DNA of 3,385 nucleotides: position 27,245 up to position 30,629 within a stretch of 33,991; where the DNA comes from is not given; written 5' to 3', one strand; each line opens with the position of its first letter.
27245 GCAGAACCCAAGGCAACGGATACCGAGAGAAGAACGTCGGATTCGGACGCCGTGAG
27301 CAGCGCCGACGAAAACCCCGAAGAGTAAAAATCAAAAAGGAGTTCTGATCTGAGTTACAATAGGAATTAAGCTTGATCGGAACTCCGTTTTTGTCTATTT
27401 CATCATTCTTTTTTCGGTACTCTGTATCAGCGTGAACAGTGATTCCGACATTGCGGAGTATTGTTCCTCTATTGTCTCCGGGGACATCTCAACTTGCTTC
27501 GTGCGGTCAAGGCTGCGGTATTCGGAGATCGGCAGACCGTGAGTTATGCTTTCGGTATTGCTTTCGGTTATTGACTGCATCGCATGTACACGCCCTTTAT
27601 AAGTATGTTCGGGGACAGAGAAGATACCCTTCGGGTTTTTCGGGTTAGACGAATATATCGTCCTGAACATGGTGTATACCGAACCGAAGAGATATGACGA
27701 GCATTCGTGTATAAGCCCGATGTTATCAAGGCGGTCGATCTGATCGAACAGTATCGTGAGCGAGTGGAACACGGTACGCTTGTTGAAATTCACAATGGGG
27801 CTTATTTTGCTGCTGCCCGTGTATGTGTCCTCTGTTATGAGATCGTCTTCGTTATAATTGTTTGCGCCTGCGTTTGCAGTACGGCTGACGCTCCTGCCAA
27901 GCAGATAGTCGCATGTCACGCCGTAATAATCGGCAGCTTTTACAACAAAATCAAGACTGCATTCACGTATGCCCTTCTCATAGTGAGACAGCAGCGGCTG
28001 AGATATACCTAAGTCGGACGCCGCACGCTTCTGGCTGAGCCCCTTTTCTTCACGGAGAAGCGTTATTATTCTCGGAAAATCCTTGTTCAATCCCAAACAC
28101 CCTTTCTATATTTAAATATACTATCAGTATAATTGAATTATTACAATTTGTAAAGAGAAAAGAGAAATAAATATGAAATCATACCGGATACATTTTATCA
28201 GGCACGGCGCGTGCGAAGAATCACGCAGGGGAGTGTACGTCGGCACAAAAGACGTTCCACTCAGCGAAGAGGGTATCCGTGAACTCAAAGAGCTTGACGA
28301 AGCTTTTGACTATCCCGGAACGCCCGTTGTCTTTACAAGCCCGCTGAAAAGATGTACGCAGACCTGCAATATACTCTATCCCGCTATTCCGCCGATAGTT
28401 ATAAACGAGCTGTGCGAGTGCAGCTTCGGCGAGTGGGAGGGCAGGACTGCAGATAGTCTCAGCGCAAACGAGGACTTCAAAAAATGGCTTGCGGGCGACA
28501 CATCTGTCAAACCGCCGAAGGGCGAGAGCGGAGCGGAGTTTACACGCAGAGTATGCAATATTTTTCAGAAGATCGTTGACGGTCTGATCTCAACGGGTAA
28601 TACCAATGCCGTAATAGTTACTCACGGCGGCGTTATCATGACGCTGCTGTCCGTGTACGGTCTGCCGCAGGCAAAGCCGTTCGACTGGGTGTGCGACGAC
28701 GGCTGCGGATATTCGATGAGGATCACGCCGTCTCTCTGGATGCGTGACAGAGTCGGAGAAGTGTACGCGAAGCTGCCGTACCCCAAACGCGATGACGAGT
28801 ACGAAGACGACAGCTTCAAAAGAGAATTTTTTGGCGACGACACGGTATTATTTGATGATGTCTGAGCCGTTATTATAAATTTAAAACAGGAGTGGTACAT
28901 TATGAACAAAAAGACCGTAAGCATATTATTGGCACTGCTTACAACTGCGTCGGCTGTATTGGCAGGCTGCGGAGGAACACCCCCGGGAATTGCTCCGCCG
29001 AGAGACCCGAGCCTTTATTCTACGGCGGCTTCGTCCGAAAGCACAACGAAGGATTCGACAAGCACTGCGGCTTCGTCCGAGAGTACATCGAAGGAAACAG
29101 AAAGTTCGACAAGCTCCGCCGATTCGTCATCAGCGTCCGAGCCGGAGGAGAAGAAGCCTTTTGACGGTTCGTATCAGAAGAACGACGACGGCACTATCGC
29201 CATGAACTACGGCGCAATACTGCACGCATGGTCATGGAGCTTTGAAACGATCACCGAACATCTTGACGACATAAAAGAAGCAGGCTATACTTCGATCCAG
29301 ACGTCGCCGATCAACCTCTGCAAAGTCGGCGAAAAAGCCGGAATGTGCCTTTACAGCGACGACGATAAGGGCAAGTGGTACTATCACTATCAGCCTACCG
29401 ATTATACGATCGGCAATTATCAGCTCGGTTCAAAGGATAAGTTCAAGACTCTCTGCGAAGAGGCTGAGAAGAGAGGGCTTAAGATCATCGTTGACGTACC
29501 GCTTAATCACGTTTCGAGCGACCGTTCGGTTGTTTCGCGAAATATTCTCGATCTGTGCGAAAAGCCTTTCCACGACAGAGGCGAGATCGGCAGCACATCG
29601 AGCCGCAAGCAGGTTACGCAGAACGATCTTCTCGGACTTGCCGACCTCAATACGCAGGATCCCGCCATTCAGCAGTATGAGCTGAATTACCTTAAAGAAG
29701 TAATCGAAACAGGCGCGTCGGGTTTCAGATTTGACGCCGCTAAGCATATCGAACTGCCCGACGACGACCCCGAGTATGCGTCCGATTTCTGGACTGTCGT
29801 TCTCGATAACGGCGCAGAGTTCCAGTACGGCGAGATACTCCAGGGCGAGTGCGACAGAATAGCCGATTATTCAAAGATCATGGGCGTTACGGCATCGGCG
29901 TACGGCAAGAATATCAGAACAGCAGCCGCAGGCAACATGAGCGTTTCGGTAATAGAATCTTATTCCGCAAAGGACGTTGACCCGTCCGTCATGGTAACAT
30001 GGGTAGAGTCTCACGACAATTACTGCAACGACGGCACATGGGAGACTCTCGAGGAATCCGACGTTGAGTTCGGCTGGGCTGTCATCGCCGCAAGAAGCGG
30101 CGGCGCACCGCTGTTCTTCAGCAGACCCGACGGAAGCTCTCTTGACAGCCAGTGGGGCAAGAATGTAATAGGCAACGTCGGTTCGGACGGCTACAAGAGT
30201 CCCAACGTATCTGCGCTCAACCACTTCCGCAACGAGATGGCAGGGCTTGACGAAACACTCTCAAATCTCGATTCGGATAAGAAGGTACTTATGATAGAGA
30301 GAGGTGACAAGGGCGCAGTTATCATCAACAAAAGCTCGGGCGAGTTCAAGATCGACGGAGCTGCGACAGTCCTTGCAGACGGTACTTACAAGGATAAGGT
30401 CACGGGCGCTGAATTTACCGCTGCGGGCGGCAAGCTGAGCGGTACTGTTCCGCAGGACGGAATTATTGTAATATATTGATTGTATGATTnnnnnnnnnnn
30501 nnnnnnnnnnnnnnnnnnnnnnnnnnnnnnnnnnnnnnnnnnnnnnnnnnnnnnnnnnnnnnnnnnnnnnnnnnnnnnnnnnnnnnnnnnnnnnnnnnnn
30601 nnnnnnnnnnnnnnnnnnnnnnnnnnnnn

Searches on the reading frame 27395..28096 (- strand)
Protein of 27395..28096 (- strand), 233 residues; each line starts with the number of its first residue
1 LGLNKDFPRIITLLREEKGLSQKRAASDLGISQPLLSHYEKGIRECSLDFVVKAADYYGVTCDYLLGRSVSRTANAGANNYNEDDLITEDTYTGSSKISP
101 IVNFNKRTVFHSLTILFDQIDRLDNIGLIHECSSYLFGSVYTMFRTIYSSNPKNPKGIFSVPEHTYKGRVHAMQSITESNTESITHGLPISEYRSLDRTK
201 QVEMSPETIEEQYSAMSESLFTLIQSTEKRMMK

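Call 60: search_protein_families(library=pfam, proteins=[window:27395-28096:-], max_evalue=0.0001)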
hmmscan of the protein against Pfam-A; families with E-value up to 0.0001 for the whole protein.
window:27395-28096:- (233 aa): 3 families
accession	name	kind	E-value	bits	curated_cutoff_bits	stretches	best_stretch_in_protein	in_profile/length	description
PF01381.28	HTH_3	-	6e-13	49.1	23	1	14-65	4-55/55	Helix-turn-helix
PF13560.12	HTH_31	-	2.8e-11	44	27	1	13-61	8-57/64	Helix-turn-helix domain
PF12844.13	HTH_19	-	1.4e-07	31.8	30.2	1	12-66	5-59/64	Helix-turn-helix domain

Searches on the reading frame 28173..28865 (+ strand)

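Call 60: search_protein_families(library=pfam, proteins=[window:28173-28865:+], max_evalue=0.0001)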
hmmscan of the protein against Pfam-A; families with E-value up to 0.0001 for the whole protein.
window:28173-28865:+ (230 aa): 1 family
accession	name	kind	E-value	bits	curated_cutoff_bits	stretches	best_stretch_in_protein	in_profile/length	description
PF00300.27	His_Phos_1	-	2.6e-37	128.8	21.7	1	6-189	1-186/194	Histidine phosphatase superfamily (branch 1)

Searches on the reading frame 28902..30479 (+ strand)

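Call 60: search_protein_families(library=pfam, proteins=[window:28902-30479:+], max_evalue=0.0001)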
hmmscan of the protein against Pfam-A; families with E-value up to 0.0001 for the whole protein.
window:28902-30479:+ (525 aa): 1 family
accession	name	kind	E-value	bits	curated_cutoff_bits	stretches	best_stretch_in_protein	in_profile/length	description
PF00128.31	Alpha-amylase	-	1.6e-16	61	22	1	114-210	18-98/446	Alpha amylase, catalytic domain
